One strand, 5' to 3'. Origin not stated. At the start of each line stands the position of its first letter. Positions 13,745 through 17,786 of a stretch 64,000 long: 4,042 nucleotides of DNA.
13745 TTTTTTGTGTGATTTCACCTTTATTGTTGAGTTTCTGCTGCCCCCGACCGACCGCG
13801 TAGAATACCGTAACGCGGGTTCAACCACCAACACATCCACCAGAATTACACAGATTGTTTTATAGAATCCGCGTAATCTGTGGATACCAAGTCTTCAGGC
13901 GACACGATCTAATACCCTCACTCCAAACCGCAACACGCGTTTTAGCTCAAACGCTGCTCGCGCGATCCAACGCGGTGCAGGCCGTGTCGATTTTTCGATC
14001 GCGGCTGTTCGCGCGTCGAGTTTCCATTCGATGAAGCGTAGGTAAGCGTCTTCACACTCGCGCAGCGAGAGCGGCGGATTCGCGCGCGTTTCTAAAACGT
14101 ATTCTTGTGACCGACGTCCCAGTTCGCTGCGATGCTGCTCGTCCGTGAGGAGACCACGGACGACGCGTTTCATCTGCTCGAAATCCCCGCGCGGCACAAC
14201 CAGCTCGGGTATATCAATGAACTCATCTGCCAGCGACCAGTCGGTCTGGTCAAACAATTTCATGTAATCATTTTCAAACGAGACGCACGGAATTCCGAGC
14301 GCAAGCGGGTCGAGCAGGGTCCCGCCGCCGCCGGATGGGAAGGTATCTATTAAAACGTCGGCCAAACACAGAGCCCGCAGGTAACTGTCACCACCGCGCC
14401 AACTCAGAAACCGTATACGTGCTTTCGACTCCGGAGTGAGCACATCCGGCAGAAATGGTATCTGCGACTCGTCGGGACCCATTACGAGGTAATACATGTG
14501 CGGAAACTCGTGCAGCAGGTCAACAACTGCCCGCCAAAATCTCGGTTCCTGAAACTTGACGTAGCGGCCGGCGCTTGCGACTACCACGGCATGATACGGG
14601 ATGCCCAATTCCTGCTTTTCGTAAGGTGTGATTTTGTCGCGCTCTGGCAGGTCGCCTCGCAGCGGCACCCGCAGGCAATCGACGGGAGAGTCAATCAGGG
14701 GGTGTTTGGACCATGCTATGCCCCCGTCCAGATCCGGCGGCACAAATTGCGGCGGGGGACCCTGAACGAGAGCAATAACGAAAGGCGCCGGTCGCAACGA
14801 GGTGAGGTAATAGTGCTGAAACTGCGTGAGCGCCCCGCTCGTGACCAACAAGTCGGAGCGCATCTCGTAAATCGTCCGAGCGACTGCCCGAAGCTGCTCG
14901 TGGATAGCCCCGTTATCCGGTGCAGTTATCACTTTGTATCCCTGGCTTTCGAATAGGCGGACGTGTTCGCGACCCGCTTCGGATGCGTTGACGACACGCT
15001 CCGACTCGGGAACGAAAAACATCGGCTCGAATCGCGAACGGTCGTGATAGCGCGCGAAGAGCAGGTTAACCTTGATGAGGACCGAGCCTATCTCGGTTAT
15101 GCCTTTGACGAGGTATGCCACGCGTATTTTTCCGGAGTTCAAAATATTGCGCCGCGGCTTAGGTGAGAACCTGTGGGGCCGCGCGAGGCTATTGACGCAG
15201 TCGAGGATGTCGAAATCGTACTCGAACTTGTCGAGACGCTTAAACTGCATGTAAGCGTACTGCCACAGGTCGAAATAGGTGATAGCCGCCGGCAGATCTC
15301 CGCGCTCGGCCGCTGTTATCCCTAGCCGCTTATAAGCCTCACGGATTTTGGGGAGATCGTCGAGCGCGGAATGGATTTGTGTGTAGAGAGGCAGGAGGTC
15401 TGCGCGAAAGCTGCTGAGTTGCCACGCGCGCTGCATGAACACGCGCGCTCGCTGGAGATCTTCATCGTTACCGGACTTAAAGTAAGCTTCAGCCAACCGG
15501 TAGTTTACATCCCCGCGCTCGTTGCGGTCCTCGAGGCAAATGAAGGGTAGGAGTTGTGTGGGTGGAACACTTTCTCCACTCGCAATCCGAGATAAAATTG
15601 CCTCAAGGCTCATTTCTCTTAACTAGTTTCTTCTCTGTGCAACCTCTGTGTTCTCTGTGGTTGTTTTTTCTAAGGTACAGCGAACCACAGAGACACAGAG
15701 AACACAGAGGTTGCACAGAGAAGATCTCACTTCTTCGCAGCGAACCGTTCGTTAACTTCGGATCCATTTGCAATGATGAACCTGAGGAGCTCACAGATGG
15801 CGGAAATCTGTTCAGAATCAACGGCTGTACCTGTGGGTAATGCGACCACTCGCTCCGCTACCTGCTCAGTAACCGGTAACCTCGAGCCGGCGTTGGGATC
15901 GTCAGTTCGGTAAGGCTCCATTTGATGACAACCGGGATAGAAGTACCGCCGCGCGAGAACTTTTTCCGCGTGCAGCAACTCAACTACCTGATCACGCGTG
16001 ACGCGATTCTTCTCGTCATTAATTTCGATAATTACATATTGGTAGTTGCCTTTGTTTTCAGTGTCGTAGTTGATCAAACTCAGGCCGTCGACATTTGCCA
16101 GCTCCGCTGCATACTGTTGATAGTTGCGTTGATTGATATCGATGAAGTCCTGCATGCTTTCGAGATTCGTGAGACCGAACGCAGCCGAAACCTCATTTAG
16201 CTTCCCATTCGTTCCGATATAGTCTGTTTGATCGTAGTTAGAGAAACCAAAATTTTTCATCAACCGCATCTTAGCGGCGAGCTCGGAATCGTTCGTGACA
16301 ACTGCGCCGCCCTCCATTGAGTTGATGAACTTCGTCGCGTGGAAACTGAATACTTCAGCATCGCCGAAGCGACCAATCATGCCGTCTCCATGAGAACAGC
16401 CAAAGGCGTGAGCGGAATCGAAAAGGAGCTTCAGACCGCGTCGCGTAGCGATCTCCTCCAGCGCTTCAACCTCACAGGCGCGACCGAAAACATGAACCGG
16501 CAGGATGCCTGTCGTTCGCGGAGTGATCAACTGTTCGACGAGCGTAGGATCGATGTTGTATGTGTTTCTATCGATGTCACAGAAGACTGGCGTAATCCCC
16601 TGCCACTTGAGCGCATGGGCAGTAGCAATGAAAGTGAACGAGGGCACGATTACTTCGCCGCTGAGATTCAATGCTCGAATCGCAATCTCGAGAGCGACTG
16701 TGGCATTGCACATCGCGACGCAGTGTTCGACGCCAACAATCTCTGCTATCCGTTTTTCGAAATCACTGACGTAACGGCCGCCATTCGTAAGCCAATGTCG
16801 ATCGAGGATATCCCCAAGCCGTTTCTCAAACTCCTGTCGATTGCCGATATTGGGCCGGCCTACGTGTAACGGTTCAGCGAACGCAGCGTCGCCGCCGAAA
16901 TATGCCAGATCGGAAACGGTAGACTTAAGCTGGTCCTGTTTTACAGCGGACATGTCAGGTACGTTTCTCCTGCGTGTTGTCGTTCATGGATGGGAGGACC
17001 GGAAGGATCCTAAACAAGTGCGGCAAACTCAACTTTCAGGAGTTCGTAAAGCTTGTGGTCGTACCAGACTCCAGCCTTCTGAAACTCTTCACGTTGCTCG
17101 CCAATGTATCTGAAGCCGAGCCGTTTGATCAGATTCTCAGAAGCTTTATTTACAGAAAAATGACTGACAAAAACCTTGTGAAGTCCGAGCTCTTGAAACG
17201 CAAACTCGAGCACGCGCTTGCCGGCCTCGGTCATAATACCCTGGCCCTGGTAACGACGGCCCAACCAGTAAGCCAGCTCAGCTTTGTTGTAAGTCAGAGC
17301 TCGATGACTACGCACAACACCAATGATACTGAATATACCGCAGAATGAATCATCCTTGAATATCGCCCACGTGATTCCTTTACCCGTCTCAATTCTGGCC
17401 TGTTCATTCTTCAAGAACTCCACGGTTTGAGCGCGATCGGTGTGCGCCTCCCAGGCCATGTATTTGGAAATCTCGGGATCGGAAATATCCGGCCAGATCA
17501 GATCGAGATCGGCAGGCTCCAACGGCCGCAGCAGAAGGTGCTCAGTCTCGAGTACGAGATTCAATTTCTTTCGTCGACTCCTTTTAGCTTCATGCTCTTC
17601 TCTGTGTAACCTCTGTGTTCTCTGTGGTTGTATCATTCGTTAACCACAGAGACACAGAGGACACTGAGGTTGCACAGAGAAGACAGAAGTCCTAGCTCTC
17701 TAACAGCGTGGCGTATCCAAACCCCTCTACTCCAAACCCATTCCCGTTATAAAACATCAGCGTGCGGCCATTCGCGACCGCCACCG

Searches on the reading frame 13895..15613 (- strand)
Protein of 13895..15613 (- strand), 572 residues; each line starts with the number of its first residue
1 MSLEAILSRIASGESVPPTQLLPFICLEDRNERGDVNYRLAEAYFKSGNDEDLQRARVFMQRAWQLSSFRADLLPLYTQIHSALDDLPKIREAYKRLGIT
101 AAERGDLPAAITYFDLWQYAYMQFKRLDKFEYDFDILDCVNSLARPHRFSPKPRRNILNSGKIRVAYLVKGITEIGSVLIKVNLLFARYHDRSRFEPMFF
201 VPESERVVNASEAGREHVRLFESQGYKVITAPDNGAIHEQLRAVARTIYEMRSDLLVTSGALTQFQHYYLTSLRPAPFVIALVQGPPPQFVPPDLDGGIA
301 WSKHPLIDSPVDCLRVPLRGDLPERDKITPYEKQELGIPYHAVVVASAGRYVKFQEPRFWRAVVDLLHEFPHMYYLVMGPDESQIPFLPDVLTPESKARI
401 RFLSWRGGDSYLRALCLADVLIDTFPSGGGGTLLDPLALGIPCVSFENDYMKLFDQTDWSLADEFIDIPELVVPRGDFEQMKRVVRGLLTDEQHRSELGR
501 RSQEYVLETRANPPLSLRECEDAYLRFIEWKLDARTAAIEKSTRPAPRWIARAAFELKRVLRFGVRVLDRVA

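Call 79: find_encoding_contigs(protein=window:13895-15613:-, flank=10000, max_places=1)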
Protein window:13895-15613:- (572 aa): 5 contigs read that carry it; 1 place shown.
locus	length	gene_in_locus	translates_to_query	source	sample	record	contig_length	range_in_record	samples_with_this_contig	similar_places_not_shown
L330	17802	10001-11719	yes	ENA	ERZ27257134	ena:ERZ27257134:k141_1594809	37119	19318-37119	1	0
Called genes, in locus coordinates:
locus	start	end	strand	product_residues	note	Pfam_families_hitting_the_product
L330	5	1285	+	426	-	PF00005:ABC_tran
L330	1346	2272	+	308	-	PF13480:Acetyltransf_6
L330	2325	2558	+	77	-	PF00550:PP-binding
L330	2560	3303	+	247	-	PF00106:adh_short, PF08659:KR, PF13561:adh_short_C2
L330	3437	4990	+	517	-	PF00501:AMP-binding, PF13193:AMP-binding_C (weak)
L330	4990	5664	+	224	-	PF25087:GMPPB_C (weak), PF00132:Hexapep, PF25084:LbH_EIF2B (faint), PF00132:Hexapep (weak)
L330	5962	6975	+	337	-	PF01209:Ubie_methyltran, PF13847:Methyltransf_31, PF08241:Methyltransf_11, PF08242:Methyltransf_12, PF13649:Methyltransf_25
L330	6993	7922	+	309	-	PF04041:Glyco_hydro_130 (faint), PF00251:Glyco_hydro_32N (faint)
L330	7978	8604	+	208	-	PF13302:Acetyltransf_3, PF13420:Acetyltransf_4, PF00583:Acetyltransf_1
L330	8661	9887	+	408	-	PF00155:Aminotran_1_2, PF01041:DegT_DnrJ_EryC1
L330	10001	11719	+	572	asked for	-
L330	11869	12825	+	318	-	PF01073:3Beta_HSD, PF01370:Epimerase, PF02719:Polysacc_synt_2 (faint), PF04321:RmlD_sub_bind, PF16363:GDP_Man_Dehyd, PF07993:NAD_binding_4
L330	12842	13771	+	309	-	PF00106:adh_short (weak), PF01073:3Beta_HSD, PF01370:Epimerase, PF02719:Polysacc_synt_2, PF04321:RmlD_sub_bind, PF05368:NmrA (weak), PF13460:NAD_binding_10, PF16363:GDP_Man_Dehyd, +1 more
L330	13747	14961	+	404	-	PF13439:Glyco_transf_4, PF13579:Glyco_trans_4_4 (weak), PF13692:Glyco_trans_1_4, PF00534:Glycos_transf_1 (weak)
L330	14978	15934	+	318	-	PF00535:Glycos_transf_2, PF10111:Glyco_tranf_2_2, PF13641:Glyco_tranf_2_3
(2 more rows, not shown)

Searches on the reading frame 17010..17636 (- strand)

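Call 30: search_protein_families(library=pfam, proteins=[window:17010-17636:-])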
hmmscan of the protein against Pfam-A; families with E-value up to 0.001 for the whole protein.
window:17010-17636:- (208 aa): 3 families
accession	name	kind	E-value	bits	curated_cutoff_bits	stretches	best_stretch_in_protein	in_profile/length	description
PF13302.13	Acetyltransf_3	-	3.7e-30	105.9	25.4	1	34-176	2-138/138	Acetyltransferase (GNAT) domain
PF13420.13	Acetyltransf_4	-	6.9e-10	39.6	24.3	1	39-194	4-153/155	Acetyltransferase (GNAT) domain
PF00583.31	Acetyltransf_1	-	7.7e-10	39.5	20.7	1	78-175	24-116/116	Acetyltransferase (GNAT) family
